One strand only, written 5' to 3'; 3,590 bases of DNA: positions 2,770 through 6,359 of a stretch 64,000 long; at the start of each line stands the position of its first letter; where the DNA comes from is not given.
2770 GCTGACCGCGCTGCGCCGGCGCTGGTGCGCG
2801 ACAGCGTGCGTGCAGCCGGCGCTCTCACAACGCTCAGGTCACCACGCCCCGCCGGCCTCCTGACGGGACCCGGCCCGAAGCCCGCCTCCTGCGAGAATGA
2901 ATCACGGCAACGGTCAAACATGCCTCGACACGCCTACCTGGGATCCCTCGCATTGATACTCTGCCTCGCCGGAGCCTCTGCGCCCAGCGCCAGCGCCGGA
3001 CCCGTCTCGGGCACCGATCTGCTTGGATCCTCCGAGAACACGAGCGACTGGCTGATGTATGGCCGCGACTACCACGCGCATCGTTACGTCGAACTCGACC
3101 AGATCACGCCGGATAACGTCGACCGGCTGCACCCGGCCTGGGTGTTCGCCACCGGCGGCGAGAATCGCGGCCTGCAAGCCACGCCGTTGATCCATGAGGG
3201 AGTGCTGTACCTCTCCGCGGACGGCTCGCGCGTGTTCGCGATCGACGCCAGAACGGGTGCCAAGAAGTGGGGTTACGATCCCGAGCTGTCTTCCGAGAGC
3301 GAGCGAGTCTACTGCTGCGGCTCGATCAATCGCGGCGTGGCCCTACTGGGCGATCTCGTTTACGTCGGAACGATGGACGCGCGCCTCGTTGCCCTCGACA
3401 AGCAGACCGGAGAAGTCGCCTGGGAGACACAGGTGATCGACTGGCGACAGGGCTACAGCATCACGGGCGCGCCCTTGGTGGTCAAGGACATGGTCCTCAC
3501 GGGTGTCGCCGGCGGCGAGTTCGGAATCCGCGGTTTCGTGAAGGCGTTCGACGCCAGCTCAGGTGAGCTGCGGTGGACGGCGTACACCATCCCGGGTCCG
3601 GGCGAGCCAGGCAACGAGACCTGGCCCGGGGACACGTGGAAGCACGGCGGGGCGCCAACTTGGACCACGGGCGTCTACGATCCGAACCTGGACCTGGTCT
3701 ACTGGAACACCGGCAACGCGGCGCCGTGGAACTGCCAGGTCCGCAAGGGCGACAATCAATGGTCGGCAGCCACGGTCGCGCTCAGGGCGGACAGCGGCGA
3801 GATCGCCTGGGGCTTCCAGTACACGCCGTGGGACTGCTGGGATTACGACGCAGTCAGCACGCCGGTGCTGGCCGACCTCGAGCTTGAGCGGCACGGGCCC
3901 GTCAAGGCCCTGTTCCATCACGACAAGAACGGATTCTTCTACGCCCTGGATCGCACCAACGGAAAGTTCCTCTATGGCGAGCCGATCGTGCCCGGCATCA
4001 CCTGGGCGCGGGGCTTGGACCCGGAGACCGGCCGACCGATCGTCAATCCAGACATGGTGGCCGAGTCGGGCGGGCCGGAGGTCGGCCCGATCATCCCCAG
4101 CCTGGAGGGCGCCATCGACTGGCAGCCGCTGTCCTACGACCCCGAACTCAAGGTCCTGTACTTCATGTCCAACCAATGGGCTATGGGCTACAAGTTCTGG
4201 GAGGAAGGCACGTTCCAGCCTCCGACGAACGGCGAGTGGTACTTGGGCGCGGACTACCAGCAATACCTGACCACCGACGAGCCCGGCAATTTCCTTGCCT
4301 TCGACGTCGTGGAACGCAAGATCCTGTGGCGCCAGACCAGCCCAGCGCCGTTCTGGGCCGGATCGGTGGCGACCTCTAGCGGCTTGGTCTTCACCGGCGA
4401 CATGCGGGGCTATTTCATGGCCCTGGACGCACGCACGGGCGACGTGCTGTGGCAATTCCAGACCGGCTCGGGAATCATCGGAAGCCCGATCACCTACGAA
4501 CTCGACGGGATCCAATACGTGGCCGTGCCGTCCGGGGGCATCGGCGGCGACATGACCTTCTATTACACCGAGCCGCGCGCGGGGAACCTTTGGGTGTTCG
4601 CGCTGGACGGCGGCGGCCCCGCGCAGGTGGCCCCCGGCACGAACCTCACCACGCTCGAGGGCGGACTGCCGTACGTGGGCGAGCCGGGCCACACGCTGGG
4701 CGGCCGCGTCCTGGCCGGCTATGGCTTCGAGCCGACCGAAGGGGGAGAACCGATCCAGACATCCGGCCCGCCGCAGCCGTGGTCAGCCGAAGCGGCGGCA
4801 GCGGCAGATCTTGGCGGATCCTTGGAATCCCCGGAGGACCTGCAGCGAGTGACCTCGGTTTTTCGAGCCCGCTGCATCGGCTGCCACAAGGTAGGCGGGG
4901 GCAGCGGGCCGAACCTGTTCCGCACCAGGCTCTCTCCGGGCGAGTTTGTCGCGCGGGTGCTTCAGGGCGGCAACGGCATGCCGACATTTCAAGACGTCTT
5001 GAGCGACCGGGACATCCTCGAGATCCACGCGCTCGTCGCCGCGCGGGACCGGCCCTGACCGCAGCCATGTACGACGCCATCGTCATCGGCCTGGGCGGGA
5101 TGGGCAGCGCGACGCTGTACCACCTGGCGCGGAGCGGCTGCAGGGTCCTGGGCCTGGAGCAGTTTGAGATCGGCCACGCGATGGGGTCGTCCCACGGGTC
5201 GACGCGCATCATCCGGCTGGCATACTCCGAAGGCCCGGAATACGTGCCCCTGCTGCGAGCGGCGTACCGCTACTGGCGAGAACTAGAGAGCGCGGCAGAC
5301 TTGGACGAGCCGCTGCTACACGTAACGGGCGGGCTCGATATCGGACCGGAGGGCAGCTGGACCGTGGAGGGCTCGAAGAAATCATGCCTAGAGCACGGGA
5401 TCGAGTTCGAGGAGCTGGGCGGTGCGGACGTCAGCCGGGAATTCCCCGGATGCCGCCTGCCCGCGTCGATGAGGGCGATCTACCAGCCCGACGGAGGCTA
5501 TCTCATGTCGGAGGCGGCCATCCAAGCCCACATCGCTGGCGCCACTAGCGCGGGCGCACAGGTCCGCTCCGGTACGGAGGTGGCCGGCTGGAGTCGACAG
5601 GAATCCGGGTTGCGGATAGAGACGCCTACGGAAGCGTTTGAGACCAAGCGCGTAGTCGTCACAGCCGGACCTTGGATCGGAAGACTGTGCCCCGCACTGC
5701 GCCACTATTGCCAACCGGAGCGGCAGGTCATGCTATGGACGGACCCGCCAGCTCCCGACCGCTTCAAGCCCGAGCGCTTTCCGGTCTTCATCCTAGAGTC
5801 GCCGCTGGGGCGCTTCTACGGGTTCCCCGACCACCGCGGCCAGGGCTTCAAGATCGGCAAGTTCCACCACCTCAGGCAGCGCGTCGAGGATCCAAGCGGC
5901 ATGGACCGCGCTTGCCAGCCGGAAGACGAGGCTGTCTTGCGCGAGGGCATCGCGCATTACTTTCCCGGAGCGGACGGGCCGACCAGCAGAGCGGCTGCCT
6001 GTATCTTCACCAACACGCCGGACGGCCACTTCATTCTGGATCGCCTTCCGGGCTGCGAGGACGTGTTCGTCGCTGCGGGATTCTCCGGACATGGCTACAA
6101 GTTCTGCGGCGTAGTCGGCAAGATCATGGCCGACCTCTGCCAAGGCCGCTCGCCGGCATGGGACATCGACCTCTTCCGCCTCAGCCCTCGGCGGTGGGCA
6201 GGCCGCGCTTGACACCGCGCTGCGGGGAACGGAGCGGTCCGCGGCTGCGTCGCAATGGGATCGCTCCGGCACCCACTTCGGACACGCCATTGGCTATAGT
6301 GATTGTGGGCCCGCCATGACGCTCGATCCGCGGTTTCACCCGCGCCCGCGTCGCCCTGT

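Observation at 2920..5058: Quinohaemoprotein ADH carrying the lanthanide-type D-x-D active-site signature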

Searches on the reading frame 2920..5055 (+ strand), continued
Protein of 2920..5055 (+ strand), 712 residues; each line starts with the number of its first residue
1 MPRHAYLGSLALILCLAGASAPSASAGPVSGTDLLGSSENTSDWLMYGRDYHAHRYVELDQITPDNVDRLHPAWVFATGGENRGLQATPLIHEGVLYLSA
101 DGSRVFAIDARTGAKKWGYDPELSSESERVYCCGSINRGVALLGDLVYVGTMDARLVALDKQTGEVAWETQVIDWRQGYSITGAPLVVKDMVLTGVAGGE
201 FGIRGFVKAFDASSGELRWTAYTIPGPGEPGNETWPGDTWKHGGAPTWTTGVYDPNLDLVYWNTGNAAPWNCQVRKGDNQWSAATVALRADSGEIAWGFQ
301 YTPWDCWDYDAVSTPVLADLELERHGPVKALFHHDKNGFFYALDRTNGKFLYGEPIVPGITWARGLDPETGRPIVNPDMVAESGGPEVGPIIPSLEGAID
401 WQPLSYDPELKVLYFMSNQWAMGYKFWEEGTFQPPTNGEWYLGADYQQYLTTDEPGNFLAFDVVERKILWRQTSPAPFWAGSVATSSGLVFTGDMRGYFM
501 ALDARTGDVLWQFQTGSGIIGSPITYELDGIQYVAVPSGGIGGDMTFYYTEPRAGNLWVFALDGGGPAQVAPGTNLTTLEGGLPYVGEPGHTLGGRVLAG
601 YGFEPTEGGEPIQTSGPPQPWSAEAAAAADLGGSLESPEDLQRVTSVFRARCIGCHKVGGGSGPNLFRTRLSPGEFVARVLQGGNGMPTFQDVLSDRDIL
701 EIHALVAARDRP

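Call 44: find_related_loci(query=window:2920-5055:+, collection=genome_contigs, flank=8000)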
Query window:2920-5055:+ (712 aa) in genome_contigs; peptide patterns used: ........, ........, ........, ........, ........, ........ (x = any residue, [..] = any of these).
161 stretches matched a pattern; 158 encode a relative of the query (tblastn E <= 1e-3); the best 80 are kept; 80 distinct loci.
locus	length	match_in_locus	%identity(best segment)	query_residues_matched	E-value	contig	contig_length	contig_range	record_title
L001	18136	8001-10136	97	1-712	0e+0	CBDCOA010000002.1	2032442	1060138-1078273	MAG: Bryobacterales bacterium isolate e87d622e-8fc3-4eb5-b2ff-02838af88e55 genome assembly, contig: contig_2, whole geno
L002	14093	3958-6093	97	1-712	0e+0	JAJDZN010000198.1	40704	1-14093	MAG: Bryobacterales bacterium isolate jk18x40bins.51 k141_2413509, whole genome shotgun sequence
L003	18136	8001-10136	97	1-712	0e+0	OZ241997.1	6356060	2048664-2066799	MAG: Bryobacterales bacterium isolate 61e22654-925f-4c0e-9a13-8c6bb068ee38 genome assembly, chromosome: 1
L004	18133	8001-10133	94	1-711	0e+0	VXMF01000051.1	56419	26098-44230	MAG: Terriglobia bacterium isolate SB0661_bin_30 NODE_647_length_56419_cov_72.164076, whole genome shotgun sequence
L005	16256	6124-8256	93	1-711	0e+0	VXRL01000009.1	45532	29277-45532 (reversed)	MAG: Terriglobia bacterium isolate SB0664_bin_31 NODE_659_length_45532_cov_20.263672, whole genome shotgun sequence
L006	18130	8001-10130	88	1-711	0e+0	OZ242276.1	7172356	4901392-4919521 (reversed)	MAG: Bryobacterales bacterium isolate 6a17fdd1-799e-4b89-b3db-5c5ff6fa14e9 genome assembly, chromosome: 1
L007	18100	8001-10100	80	13-711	0e+0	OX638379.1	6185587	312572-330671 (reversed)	MAG: uncultured Bryobacterales bacterium isolate bca447ce-52f6-4023-9bd2-d2f45ab2d451 genome assembly, chromosome: 1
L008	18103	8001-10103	81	11-711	0e+0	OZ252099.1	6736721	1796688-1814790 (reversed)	MAG: Bryobacterales bacterium isolate dc448f75-7b3f-414d-b321-0b274a23c026 genome assembly, chromosome: 1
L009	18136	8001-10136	79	1-711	0e+0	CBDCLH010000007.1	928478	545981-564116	MAG: Bryobacterales bacterium isolate e5bdc283-2042-4f5e-8736-16045c4cf6f5 genome assembly, contig: contig_7, whole geno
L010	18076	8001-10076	81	24-711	0e+0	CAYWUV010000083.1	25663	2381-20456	MAG TPA_asm: uncultured Bryobacterales bacterium isolate SRP109090_co2_27 genome assembly, contig: NODE_2537_length_2566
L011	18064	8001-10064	81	28-711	0e+0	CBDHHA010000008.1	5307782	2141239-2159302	MAG: Bryobacterales bacterium isolate 2d5554e7-8e83-4990-916f-a624400d9ca1 genome assembly, contig: contig_8, whole geno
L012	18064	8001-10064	81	25-710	0e+0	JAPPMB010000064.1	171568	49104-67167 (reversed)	MAG: Bryobacterales bacterium isolate RHO3_bin_36 NODE_174_length_171568_cov_12.279915, whole genome shotgun sequence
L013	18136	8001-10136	78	1-711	0e+0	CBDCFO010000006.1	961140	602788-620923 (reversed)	MAG: Bryobacterales bacterium isolate 36edf40f-bfcd-40a8-9d79-f36e49b9d440 genome assembly, contig: contig_6, whole geno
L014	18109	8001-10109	78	7-712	0e+0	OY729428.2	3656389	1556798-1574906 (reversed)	MAG: Bryobacterales bacterium isolate 40538f42-96db-4fd0-a274-5305745f95c5 genome assembly, chromosome: 2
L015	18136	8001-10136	77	1-711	0e+0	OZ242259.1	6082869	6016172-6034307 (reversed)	MAG: Bryobacterales bacterium isolate 0950f91b-628e-4ed9-b989-43c9b73d7c92 genome assembly, chromosome: 1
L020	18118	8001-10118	76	7-711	0e+0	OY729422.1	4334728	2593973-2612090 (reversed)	MAG: Bryobacterales bacterium isolate d47adfd7-a82f-4c56-911c-b237267f53ff genome assembly, chromosome: 1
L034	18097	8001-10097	74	12-710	0e+0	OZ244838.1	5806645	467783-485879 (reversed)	MAG: Vicinamibacterales bacterium isolate 9acdbeb3-a231-4dbc-ad07-da4441d3703d genome assembly, chromosome: 1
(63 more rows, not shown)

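Call 49: search_protein_families(library=pfam, proteins=[L007:4649-5707:+, L007:5918-7399:+, L001:4220-5449:+, L034:11596-13089:+, L020:13555-14595:+, L001:792-2321:-], max_evalue=0.00001)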
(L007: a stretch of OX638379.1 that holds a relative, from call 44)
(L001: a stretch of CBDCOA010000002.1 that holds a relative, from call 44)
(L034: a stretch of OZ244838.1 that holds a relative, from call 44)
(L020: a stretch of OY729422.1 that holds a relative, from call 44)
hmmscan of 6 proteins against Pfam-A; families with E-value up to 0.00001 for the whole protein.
L007:4649-5707:+ (353 aa): 1 family
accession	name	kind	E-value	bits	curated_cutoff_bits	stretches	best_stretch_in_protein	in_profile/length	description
PF08450.18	SGL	-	2.5e-48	165.3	26.3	1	70-337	1-245/246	SMP-30/Gluconolactonase/LRE-like region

L007:5918-7399:+ (494 aa): 3 families
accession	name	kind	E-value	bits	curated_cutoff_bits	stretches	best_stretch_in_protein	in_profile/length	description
PF00884.28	Sulfatase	-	9.4e-42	143.8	25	1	5-352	1-301/301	Sulfatase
PF16347.10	SGSH_C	-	3.6e-15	56.9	29.3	1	297-434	1-148/154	N-sulphoglucosamine sulphohydrolase, C-terminal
PF01663.27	Phosphodiest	-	4.7e-06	26.9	23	0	7-70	1-61/342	Type I phosphodiesterase / nucleotide pyrophosphatase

L001:4220-5449:+ (410 aa): 3 families
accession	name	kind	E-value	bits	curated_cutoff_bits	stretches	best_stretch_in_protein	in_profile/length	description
PF01408.29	GFO_IDH_MocA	-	7e-17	62.7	24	1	34-158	1-119/120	Oxidoreductase family, NAD-binding Rossmann fold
PF02894.22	GFO_IDH_MocA_C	-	7.4e-11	42.7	22.9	1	221-388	21-206/218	Oxidoreductase family, C-terminal alpha/beta domain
PF22725.1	GFO_IDH_MocA_C3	-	9.1e-11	42.3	27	1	220-320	26-122/124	GFO/IDH/MocA C-terminal domain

L034:11596-13089:+ (498 aa): 2 families
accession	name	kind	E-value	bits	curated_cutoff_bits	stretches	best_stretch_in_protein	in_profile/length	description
PF01979.26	Amidohydro_1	-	3.7e-15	56.4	25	1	128-489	1-345/345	Amidohydrolase family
PF07969.17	Amidohydro_3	-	1.6e-14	54.7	29.7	1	334-471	309-450/472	Amidohydrolase family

L020:13555-14595:+ (347 aa): 0 families

L001:792-2321:- (509 aa): 3 families
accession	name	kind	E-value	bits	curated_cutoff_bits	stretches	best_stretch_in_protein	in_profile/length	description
PF00884.28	Sulfatase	-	9.2e-60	202.9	25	1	66-378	1-300/301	Sulfatase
PF01663.27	Phosphodiest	-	2.7e-08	34.2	23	1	69-322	2-223/342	Type I phosphodiesterase / nucleotide pyrophosphatase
PF16347.10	SGSH_C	-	1.4e-07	32.2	29.3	1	338-460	12-148/154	N-sulphoglucosamine sulphohydrolase, C-terminal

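Call 51: predict_structure(alignment_id=A1)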
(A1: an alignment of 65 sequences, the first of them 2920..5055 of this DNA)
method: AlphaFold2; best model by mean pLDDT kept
length: 712 residues; sequences in the alignment: 65
mean_pLDDT: 69.2   pTM: 0.72
mean pLDDT of the five models: 69.2, 68.4, 66.8, 65.1, 63.8
residues with pLDDT >= 90: 154; 70-90: 235; 50-70: 148; < 50: 175
segments of 3 or more residues with pLDDT < 50: 19-21, 82-84, 129-132, 233-247, 267-276, 381-398, 421-429, 437-450, 541-552, 567-633, 654-663, 685-687
pLDDT, mean of each block of 10 residues (from residue 1): 56 58 69 81 77 75 94 77 64 91 87 87 66 59 93 88 95 66 77 74 75 95 65 43 48 89 61 48 81 88 54 77 92 77 92 75 77 70 42 47 83 78 47 49 43 76 92 80 93 85 96 77 88 84 48 71 61 33 27 27 32 30 31 62 79 45 62 83 60 80 83 61
secondary structure, 60 per line:
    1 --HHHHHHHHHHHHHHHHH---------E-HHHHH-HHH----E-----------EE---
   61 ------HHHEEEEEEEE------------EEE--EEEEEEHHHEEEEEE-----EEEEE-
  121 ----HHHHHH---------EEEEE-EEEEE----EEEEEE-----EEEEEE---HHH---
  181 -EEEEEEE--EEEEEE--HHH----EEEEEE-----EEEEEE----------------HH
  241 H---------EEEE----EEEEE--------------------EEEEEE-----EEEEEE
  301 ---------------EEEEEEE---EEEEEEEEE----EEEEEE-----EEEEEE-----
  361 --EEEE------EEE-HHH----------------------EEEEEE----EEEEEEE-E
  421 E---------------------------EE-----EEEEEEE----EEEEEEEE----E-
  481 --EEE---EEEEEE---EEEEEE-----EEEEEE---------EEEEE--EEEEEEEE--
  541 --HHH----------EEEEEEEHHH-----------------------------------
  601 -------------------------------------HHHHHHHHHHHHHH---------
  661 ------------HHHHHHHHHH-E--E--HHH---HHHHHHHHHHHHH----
elements in order (helices of 4 or more, strands of 3 or more residues): H3-19 H31-35 E70-77 E90-92 E95-100 E104-109 E115-119 H125-130 E140-144 E146-150 E155-160 E166-171 E182-188 E191-196 E206-211 E217-222 E251-254 E259-263 E284-289 E295-300 E316-322 E326-334 E339-344 E350-355 E363-366 E373-375 E402-407 E412-418 E456-462 E467-474 E483-485 E489-494 E498-503 E509-514 E524-528 E531-538 E556-562 H638-651 H673-682 H696-708

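Call 54: fold_search(model_id=the predicted structure, library=pdb)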
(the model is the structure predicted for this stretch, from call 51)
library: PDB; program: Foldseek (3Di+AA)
matches with E <= 10: 1949; with E <= 0.001: 1599
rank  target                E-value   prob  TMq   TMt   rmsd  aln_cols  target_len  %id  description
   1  6zcw                  5.3e-53  1.00  0.65  0.82   5.1       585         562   41  Crystal structure of lanthanide-dependent alcohol dehydrogenase PedH from Pseudomonas putida KT2440 (released 2020-07-15)
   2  6zcv                  1.5e-52  1.00  0.66  0.82   5.2       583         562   41  Crystal structure of lanthanide-dependent alcohol dehydrogenase PedH from Pseudomonas putida KT2440 (released 2020-07-15)
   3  1kv9                  9.8e-52  1.00  0.69  0.73   6.7       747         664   34  Structure at 1.9 A Resolution of a Quinohemoprotein Alcohol Dehydrogenase from Pseudomonas putida HK5 (released 2002-07-10)
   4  1yiq                  3.2e-49  1.00  0.72  0.74   6.5       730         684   30  Molecular cloning and structural analysis of quinohemoprotein alcohol dehydrogenase ADHIIG from Pseudomonas putida HK5.  (released 2005-08-16)
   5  1kb0                  1.9e-48  1.00  0.68  0.72   7.8       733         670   30  Crystal Structure of Quinohemoprotein Alcohol Dehydrogenase from Comamonas testosteroni (released 2001-12-28)
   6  6dam                  3.4e-47  1.00  0.65  0.81   7.0       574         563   36  Crystal structure of lanthanide-dependent methanol dehydrogenase XoxF from Methylomicrobium buryatense 5G (released 2018-09-05)
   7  4mae_A                5.6e-46  1.00  0.64  0.78   5.1       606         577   34  Methanol dehydrogenase from Methylacidiphilum fumariolicum SolV (released 2013-09-18)
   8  8gy2_A                1.1e-45  1.00  0.68  0.67   7.9       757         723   30  Cryo-EM Structure of Membrane-Bound Alcohol Dehydrogenase from Gluconobacter oxydans (released 2023-08-02)
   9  6fkw_A                1.4e-45  1.00  0.63  0.78   5.4       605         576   35  Europium-containing methanol dehydrogenase (released 2018-03-21)
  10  1flg_A                1.6e-45  1.00  0.66  0.80   4.6       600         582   34  CRYSTAL STRUCTURE OF THE QUINOPROTEIN ETHANOL DEHYDROGENASE FROM PSEUDOMONAS AERUGINOSA (released 2000-08-30)
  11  5xm3_A                1.2e-44  1.00  0.65  0.77   4.7       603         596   31  Crystal Structure of Methanol dehydrogenase from Methylophaga aminisulfidivorans (released 2018-03-21)
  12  4tqo_A                1.2e-44  1.00  0.65  0.81   4.8       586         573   32  The crystal structure of methanol dehydrogenase from Methylococcus capsulatus (Bath) (released 2014-09-24)
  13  1w6s_A                1.4e-44  1.00  0.63  0.75   7.1       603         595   31  The high resolution structure of methanol dehydrogenase from methylobacterium extorquens (released 2004-12-21)
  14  1w6s_C                2.2e-44  1.00  0.65  0.77   5.0       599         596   30  The high resolution structure of methanol dehydrogenase from methylobacterium extorquens (released 2004-12-21)
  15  1h4j_A                2.9e-44  1.00  0.63  0.75   7.1       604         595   31  Methylobacterium extorquens methanol dehydrogenase D303E mutant (released 2001-08-23)
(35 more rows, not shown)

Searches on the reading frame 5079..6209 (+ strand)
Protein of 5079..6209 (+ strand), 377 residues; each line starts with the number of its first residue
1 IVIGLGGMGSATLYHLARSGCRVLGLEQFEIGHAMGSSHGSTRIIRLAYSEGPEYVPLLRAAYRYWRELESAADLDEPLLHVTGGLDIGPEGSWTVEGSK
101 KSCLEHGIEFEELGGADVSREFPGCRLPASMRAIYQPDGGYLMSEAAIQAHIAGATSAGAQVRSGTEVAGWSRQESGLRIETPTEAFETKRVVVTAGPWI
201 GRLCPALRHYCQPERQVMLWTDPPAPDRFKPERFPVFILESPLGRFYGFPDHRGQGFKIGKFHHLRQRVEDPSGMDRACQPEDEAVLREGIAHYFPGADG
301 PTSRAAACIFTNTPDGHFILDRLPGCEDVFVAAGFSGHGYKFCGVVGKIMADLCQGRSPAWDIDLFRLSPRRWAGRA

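Call 28: search_protein_families(library=pfam, proteins=[window:5079-6209:+], max_evalue=0.00001)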
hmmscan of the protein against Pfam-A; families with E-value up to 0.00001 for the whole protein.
window:5079-6209:+ (377 aa): 1 family
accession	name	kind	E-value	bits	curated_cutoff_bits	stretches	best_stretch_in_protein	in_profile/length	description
PF01266.30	DAO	-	1.8e-52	179.5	27.9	1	1-353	3-353/353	FAD dependent oxidoreductase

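Call 50: search_protein_families(library=ncbifam, proteins=[window:5079-6209:+], max_evalue=0.00001)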
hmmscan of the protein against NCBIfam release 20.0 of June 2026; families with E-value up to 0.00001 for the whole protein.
window:5079-6209:+ (377 aa): 4 families
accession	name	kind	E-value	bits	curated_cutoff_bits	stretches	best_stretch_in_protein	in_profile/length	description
NF008425.0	PRK11259.1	equivalog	1.6e-129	432.2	257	1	1-369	8-373/377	N-methyl-L-tryptophan oxidase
TIGR01377.1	soxA_mon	subfamily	1.2e-80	271.1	479.65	1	1-371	4-375/381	amino oxidase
TIGR01373.1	soxB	subfamily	1.5e-06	27.3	529.45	0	1-196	34-236/407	sarcosine oxidase subunit beta family protein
TIGR02352.1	thiamin_ThiO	equivalog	2.8e-06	26.7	250.8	1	2-209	3-213/351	glycine oxidase ThiO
